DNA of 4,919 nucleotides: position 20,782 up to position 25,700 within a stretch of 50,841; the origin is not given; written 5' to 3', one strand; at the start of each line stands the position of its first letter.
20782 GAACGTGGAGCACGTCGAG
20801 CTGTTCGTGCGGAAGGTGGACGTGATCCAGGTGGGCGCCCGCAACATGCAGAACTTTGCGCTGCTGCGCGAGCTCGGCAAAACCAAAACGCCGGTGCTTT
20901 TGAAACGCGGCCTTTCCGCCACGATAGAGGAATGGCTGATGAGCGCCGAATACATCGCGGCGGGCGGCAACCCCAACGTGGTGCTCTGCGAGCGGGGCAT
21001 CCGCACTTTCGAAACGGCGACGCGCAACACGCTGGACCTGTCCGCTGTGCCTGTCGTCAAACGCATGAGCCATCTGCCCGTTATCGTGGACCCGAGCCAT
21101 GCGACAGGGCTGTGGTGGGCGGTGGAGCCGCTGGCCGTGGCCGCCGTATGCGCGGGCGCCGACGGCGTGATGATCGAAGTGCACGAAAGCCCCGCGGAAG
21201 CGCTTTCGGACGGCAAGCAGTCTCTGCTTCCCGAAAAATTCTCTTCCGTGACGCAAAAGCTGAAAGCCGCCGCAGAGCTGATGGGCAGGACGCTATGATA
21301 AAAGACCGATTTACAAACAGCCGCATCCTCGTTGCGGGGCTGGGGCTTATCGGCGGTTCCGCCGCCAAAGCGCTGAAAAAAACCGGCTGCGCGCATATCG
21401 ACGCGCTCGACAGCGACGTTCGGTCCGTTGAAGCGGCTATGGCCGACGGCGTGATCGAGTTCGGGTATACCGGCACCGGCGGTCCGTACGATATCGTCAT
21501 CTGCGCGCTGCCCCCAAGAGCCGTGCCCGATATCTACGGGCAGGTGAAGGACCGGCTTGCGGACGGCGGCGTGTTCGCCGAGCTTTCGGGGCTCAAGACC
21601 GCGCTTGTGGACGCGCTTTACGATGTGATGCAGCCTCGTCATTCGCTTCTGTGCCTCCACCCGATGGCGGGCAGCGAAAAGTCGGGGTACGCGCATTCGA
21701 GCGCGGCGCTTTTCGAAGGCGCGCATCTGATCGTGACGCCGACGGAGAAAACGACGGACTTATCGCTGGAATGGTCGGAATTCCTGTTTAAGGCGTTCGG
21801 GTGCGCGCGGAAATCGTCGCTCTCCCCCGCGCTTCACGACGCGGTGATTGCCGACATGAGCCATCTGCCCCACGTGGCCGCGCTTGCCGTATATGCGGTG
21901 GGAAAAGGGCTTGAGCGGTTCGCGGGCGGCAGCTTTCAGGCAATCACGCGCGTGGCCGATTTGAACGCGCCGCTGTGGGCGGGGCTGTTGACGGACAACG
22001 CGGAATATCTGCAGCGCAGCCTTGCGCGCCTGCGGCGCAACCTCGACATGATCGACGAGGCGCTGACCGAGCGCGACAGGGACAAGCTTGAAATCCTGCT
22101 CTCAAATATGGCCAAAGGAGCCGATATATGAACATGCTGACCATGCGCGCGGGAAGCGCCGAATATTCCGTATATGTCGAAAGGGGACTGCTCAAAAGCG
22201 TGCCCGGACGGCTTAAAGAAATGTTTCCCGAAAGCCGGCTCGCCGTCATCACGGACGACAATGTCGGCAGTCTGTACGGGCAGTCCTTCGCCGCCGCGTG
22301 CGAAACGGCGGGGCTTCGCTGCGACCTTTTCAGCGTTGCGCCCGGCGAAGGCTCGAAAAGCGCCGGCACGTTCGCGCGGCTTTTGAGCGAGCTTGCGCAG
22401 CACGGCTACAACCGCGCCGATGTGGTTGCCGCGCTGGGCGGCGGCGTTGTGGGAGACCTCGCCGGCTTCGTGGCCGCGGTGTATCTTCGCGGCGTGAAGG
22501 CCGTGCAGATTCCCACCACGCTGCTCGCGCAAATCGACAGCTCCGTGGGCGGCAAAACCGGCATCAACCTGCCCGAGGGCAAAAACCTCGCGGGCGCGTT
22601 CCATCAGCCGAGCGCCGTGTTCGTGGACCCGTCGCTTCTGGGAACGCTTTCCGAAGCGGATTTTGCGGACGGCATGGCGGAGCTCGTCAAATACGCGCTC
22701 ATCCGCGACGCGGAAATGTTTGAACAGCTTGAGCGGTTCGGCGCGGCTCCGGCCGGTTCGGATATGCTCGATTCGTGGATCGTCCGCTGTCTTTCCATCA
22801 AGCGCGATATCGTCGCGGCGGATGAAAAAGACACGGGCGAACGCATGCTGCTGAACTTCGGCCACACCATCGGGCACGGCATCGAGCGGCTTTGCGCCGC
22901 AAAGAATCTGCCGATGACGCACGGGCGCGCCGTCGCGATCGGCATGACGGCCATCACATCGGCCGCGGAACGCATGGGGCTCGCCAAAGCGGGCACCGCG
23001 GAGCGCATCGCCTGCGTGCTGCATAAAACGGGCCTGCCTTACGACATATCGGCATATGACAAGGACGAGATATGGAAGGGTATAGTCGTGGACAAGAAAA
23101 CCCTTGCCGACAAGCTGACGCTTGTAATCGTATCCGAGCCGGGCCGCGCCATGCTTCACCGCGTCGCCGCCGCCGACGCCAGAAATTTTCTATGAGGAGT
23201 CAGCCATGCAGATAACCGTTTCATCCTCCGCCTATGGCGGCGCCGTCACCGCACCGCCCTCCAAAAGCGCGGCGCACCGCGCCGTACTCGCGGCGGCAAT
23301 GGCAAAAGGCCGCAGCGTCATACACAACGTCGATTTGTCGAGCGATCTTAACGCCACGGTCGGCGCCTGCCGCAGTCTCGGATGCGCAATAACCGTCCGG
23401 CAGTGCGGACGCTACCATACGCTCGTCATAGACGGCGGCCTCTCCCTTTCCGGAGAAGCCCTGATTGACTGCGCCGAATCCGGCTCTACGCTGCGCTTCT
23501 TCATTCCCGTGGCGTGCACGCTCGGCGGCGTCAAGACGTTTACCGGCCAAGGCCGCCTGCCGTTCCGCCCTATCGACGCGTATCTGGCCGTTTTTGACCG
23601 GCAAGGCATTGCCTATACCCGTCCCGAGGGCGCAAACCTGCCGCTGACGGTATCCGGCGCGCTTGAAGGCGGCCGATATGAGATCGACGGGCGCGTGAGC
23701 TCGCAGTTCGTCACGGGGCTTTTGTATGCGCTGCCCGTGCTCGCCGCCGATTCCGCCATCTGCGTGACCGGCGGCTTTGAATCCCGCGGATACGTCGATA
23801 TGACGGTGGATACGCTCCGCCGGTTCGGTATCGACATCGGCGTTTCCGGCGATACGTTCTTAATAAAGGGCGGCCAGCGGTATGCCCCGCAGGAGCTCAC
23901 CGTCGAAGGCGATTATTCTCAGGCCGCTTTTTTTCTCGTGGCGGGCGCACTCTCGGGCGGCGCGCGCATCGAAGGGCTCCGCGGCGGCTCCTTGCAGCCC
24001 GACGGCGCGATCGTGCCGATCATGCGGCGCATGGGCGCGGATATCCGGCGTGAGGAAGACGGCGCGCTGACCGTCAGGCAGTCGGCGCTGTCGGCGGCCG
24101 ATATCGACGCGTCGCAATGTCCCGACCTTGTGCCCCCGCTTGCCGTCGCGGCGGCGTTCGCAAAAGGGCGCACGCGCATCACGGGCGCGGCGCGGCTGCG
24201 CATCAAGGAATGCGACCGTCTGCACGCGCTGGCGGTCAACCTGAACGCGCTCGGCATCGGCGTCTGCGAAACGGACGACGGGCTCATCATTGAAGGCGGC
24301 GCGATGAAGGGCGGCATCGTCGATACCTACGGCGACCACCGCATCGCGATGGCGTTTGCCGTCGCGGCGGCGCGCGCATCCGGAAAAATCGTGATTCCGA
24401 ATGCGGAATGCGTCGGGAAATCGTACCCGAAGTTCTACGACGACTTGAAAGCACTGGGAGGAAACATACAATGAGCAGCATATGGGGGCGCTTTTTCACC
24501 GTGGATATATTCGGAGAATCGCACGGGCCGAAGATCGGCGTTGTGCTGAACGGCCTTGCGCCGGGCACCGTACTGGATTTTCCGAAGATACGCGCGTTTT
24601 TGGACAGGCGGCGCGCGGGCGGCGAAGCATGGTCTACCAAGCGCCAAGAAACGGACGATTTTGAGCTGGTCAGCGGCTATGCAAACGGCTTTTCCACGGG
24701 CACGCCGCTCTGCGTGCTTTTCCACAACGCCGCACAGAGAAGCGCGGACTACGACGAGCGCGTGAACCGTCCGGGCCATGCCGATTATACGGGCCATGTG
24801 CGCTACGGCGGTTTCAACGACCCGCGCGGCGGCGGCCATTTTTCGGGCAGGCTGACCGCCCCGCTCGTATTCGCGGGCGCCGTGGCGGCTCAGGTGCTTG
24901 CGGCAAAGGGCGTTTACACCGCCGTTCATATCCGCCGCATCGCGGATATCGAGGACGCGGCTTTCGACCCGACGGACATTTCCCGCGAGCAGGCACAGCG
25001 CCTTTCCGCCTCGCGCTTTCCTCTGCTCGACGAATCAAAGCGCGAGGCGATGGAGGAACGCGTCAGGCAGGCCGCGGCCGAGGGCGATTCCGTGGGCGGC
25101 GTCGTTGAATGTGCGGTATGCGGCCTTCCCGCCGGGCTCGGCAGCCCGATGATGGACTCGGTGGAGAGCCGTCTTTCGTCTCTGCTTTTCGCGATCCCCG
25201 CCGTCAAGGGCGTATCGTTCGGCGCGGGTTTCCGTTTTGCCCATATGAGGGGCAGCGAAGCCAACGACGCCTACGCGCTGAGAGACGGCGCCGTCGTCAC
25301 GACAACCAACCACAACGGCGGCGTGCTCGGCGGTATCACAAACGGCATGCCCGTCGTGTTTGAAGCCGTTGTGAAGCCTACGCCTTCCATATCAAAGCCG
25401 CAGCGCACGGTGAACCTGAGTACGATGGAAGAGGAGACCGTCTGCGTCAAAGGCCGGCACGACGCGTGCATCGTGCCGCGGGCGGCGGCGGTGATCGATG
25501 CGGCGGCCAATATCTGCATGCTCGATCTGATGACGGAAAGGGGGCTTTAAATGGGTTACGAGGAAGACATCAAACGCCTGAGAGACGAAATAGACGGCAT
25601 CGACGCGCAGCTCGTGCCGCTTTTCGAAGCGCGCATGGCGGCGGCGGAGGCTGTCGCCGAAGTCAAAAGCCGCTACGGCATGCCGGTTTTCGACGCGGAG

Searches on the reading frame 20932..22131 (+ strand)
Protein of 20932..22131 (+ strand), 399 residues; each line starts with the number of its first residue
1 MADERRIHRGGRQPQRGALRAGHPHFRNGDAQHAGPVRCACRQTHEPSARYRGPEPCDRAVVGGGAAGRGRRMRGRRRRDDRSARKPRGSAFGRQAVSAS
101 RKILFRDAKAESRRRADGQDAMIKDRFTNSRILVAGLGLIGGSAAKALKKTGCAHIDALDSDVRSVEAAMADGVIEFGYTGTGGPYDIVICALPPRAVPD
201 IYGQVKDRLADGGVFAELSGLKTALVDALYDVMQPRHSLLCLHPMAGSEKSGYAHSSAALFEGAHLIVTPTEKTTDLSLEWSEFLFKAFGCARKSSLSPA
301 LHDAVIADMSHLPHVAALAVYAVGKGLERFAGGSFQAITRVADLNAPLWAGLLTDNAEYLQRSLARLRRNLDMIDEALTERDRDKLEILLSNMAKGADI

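Call 78: search_protein_families(library=pfam, proteins=[window:20932-22131:+], max_evalue=0.00001)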
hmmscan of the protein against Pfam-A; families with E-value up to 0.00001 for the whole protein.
window:20932-22131:+ (399 aa): 2 families
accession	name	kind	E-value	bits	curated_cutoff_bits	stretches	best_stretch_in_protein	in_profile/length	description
PF02153.23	PDH_N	-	7e-18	65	26.5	1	145-285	2-144/154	Prephenate dehydrogenase, nucleotide-binding domain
PF20463.3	PDH_C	-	2.7e-14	53.7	22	1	298-389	1-99/102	Prephenate dehydrogenase, dimerization domain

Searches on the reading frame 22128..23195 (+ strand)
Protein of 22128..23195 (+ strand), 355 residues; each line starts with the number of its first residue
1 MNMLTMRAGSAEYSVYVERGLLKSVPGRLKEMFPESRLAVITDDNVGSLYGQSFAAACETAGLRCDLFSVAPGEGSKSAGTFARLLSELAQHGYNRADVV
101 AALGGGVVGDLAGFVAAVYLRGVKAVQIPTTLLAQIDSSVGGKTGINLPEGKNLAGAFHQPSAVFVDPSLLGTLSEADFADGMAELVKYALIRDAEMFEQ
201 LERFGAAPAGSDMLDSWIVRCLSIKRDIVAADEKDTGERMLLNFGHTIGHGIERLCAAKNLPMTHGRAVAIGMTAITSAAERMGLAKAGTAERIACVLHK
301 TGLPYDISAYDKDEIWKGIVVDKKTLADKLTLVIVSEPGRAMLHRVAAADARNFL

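Call 78: search_protein_families(library=pfam, proteins=[window:22128-23195:+], max_evalue=0.00001)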
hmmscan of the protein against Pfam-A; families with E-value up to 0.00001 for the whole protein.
window:22128-23195:+ (355 aa): 4 families
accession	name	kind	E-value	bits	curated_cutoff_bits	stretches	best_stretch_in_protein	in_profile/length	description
PF01761.26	DHQ_synthase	-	1.9e-43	147.2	24.2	1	69-179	3-113/115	3-dehydroquinate synthase N-terminal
PF24621.2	DHQS_C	-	1.3e-38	132.6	27.6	1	182-325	1-144/144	3-dehydroquinate synthase C-terminal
PF13685.12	Fe-ADH_2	-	1.1e-09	38.9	28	1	17-169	2-143/149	Iron-containing alcohol dehydrogenase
PF00465.25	Fe-ADH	-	2.2e-07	31.1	31.3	1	15-147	4-144/168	Iron-containing alcohol dehydrogenase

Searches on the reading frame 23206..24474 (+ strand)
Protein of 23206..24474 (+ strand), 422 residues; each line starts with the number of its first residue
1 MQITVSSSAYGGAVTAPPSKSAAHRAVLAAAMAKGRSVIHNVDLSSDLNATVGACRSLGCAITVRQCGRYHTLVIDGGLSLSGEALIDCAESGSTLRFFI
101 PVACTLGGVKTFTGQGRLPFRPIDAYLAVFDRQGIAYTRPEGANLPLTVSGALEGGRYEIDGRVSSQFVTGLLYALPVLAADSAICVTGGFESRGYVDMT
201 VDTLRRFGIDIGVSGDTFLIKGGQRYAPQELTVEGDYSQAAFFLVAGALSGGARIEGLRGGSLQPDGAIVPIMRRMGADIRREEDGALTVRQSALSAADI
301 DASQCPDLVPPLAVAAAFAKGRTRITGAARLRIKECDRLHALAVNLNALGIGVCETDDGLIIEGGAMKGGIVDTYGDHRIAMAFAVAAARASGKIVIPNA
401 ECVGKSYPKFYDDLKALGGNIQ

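Call 78: search_protein_families(library=pfam, proteins=[window:23206-24474:+], max_evalue=0.00001)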
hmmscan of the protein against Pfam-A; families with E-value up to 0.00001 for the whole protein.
window:23206-24474:+ (422 aa): 1 family
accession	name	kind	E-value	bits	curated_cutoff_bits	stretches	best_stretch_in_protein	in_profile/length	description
PF00275.25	EPSP_synthase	-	1.5e-99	334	22.8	1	11-414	8-417/417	EPSP synthase (3-phosphoshikimate 1-carboxyvinyltransferase)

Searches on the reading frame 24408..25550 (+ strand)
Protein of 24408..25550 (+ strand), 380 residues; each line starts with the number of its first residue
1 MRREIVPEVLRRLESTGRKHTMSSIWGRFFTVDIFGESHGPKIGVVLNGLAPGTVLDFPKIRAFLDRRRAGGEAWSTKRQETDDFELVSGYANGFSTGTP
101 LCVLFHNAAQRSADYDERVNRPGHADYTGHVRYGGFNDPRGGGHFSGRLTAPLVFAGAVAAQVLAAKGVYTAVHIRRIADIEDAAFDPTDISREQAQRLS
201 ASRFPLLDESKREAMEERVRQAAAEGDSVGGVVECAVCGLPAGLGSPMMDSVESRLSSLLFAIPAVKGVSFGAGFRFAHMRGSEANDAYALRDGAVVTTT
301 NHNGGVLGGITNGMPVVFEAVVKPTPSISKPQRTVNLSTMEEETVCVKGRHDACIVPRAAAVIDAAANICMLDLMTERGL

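Call 78: search_protein_families(library=pfam, proteins=[window:24408-25550:+], max_evalue=0.00001)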
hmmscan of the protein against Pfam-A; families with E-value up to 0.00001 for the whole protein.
window:24408-25550:+ (380 aa): 1 family
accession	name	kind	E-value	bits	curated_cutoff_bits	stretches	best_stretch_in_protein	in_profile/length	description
PF01264.26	Chorismate_synt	-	1.2e-115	386.1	27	1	30-375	1-326/327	Chorismate synthase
